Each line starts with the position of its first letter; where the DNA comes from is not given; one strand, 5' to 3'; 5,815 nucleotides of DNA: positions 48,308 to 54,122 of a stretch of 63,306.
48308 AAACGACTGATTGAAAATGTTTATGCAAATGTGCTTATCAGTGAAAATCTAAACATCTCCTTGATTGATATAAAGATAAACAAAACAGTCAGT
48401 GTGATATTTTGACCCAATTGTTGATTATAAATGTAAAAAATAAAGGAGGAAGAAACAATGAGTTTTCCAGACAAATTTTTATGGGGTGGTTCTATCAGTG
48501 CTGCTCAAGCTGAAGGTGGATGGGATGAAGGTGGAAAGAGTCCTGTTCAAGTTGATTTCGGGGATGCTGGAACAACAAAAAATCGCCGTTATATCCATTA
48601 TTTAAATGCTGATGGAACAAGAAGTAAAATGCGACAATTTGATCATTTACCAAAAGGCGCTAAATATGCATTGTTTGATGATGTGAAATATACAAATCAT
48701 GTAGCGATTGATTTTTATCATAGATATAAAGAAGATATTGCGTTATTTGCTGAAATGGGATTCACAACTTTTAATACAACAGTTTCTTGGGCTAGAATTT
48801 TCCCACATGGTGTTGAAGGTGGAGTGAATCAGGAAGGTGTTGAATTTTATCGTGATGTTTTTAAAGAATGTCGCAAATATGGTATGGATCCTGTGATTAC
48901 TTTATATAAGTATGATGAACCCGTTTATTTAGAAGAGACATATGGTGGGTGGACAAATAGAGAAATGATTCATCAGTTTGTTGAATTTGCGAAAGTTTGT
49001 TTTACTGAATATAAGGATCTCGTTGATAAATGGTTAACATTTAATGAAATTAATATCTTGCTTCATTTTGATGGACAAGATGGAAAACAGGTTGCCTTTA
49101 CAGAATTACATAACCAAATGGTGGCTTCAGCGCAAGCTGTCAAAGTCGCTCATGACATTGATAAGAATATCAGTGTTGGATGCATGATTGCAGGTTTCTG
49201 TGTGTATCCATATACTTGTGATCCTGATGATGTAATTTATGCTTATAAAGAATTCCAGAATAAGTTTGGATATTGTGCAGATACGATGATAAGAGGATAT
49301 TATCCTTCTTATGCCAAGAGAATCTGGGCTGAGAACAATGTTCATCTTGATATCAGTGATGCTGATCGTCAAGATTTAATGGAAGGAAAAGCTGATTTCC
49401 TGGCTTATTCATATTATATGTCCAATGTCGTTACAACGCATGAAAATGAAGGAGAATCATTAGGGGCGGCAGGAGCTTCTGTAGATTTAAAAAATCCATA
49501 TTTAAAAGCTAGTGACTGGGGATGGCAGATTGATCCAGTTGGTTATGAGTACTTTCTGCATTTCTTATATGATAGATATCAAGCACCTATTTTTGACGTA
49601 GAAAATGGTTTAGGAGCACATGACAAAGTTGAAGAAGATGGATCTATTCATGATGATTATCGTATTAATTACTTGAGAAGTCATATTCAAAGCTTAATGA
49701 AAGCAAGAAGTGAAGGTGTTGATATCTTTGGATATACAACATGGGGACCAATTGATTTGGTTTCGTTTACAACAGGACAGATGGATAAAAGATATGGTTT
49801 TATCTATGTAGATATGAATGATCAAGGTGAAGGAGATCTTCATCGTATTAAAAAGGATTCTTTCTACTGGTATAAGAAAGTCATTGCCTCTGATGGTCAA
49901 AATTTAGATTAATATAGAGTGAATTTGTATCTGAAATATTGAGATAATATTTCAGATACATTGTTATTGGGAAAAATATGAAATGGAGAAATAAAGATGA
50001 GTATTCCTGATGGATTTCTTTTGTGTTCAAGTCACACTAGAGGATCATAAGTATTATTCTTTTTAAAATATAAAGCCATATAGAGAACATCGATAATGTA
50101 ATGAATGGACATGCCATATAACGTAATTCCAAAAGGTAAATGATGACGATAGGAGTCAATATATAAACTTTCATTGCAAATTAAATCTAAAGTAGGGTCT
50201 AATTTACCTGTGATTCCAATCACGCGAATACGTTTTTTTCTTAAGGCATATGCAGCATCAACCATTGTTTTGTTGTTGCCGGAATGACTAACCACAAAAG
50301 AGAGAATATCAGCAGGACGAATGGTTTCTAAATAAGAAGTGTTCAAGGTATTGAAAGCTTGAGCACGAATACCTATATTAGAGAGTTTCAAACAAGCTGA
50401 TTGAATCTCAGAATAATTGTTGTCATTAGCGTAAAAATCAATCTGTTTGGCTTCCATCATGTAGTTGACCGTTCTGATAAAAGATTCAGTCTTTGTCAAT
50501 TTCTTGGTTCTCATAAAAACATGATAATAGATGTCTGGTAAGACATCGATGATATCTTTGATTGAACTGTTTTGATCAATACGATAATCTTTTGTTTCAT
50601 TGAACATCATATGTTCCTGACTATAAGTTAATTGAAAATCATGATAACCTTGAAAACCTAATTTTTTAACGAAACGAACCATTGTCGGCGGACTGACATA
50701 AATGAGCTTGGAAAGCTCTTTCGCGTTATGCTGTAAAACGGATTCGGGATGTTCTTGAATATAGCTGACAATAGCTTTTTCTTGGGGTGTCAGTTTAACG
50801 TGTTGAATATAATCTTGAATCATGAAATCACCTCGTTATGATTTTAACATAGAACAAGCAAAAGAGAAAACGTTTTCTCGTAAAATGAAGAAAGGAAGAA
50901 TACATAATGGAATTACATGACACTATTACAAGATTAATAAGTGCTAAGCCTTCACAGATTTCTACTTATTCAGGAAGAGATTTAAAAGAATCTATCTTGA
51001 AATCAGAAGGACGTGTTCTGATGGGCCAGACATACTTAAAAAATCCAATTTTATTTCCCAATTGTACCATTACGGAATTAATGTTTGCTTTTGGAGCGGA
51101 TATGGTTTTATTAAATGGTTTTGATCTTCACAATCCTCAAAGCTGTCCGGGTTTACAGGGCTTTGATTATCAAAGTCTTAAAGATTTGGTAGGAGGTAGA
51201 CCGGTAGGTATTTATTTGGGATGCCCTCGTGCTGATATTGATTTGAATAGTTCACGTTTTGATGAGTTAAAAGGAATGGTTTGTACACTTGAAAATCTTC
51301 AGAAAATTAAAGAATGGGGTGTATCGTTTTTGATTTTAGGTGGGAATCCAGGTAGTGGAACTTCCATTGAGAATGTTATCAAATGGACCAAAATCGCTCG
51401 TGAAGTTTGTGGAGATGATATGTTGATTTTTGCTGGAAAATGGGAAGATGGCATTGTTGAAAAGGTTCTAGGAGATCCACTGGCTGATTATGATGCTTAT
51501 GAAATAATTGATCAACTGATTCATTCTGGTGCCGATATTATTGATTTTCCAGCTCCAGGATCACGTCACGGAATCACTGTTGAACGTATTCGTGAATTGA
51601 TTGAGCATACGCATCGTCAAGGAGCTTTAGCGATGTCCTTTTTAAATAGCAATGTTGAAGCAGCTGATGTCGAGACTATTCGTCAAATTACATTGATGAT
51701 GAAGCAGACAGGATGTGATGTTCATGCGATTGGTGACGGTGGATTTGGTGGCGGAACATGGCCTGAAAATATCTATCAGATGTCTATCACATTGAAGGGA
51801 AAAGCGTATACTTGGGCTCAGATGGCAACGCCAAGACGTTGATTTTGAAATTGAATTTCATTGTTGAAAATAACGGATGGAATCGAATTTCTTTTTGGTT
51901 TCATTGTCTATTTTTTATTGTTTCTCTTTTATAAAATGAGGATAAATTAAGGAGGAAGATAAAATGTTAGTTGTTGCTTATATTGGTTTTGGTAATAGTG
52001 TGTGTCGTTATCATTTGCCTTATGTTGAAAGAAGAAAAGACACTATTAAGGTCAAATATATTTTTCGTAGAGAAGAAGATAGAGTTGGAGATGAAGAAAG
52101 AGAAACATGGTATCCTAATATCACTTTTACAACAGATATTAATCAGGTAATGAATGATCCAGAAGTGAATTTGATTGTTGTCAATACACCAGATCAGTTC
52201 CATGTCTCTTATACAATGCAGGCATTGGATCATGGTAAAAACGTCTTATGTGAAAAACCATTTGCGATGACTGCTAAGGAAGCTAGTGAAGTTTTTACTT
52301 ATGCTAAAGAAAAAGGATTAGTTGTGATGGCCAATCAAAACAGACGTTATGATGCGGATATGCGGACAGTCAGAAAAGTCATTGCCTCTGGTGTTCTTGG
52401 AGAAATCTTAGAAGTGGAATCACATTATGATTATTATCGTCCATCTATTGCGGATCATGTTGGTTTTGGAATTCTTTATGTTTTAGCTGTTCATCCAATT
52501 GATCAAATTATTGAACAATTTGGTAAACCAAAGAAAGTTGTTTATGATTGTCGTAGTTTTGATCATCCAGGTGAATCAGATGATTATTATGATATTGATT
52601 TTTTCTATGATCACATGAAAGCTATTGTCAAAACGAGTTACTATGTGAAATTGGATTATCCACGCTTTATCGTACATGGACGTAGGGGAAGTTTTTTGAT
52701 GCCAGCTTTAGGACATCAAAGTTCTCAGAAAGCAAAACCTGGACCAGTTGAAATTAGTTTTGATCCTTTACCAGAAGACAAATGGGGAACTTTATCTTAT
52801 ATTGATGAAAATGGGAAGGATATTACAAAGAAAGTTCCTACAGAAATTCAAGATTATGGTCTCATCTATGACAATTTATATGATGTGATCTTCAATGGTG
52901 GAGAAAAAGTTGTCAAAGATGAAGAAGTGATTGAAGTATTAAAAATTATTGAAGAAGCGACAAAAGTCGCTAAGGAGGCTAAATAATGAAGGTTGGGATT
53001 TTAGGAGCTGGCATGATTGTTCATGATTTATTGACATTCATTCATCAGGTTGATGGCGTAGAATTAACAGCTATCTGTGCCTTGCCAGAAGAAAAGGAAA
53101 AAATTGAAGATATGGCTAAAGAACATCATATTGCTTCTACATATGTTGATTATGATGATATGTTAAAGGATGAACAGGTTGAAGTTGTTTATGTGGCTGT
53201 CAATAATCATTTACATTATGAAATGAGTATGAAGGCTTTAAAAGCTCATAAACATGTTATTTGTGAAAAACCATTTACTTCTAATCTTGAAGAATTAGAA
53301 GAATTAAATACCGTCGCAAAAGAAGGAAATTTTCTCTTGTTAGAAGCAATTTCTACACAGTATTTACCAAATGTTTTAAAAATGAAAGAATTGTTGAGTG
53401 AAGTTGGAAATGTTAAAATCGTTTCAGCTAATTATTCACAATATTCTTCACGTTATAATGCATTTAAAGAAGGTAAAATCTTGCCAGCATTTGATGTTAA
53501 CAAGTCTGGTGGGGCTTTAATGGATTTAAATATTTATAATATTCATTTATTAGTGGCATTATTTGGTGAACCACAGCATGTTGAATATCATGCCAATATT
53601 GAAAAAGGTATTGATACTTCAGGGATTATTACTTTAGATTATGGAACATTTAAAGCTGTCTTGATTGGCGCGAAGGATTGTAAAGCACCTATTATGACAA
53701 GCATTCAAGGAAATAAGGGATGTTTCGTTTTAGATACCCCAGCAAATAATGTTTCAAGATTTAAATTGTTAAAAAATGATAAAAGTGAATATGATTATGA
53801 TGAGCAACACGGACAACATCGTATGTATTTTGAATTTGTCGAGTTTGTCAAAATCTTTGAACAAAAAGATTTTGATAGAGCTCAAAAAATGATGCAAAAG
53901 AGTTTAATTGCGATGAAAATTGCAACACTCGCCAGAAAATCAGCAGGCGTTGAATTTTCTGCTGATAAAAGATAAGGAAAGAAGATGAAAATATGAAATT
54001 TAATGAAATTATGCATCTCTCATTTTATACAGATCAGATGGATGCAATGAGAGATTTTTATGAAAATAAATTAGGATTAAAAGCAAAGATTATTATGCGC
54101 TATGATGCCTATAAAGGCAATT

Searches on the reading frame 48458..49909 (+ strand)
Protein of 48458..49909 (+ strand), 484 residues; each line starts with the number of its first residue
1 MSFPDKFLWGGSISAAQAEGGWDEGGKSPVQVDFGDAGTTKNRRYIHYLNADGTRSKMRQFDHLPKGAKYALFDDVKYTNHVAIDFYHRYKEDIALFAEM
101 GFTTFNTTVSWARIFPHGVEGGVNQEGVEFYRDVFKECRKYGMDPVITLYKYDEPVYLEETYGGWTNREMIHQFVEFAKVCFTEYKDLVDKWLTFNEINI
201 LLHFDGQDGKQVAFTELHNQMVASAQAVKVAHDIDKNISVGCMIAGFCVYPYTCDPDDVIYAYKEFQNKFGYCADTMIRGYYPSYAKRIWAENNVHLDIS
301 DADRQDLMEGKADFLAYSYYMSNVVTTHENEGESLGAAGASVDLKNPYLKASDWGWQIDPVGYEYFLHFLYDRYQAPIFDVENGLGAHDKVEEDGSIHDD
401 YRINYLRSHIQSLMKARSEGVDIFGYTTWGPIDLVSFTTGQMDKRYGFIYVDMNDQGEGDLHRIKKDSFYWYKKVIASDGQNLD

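Call 11: search_protein_families(library=pfam, proteins=[window:48458-49909:+], max_evalue=0.001)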
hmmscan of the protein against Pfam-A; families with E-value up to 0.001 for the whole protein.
window:48458-49909:+ (484 aa): 1 family
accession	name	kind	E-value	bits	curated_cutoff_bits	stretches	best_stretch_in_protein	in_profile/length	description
PF00232.24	Glyco_hydro_1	-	3.9e-114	382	22.6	1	2-480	4-452/453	Glycosyl hydrolase family 1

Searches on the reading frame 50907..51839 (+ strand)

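Call 11: search_protein_families(library=pfam, proteins=[window:50907-51839:+], max_evalue=0.001)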
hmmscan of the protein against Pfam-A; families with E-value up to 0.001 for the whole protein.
window:50907-51839:+ (311 aa): 1 family
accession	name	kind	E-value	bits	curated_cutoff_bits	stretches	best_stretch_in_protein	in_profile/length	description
PF25509.1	DUF7916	-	4.6e-92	308.7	27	1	11-308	1-292/296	Domain of unknown function (DUF7916)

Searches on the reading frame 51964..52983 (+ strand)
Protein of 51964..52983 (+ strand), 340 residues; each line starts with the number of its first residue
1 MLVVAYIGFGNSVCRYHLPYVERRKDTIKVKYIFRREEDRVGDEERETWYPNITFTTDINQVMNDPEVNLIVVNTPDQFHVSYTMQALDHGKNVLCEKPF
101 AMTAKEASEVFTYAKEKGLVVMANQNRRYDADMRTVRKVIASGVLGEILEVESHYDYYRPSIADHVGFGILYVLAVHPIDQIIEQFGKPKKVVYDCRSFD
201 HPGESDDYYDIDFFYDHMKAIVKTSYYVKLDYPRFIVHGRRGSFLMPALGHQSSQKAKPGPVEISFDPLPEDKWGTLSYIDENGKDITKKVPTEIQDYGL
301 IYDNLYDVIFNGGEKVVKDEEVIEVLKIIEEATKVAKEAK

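Call 11: search_protein_families(library=pfam, proteins=[window:51964-52983:+], max_evalue=0.001)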
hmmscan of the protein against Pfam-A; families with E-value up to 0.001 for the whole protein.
window:51964-52983:+ (340 aa): 4 families
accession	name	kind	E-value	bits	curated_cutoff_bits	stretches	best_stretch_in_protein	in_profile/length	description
PF01408.29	GFO_IDH_MocA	-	1.1e-22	81.5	24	1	4-124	3-119/120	Oxidoreductase family, NAD-binding Rossmann fold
PF02894.22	GFO_IDH_MocA_C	-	1.6e-21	77.6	22.9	1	137-338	1-212/218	Oxidoreductase family, C-terminal alpha/beta domain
PF22725.1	GFO_IDH_MocA_C3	-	5.8e-19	68.7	27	1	133-244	1-123/124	GFO/IDH/MocA C-terminal domain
PF03447.22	NAD_binding_3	-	3.7e-05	24.8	24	1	22-119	14-111/116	Homoserine dehydrogenase, NAD binding domain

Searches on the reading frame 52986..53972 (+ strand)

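Call 11: search_protein_families(library=pfam, proteins=[window:52986-53972:+], max_evalue=0.001)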
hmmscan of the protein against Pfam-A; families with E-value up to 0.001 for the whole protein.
window:52986-53972:+ (329 aa): 3 families
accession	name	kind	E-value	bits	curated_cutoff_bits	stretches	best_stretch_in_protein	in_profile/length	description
PF01408.29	GFO_IDH_MocA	-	9.7e-26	91.3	24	1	1-115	1-113/120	Oxidoreductase family, NAD-binding Rossmann fold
PF22725.1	GFO_IDH_MocA_C3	-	1.8e-08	34.9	27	1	131-247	2-123/124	GFO/IDH/MocA C-terminal domain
PF02894.22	GFO_IDH_MocA_C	-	1.9e-05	25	22.9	1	170-278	35-158/218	Oxidoreductase family, C-terminal alpha/beta domain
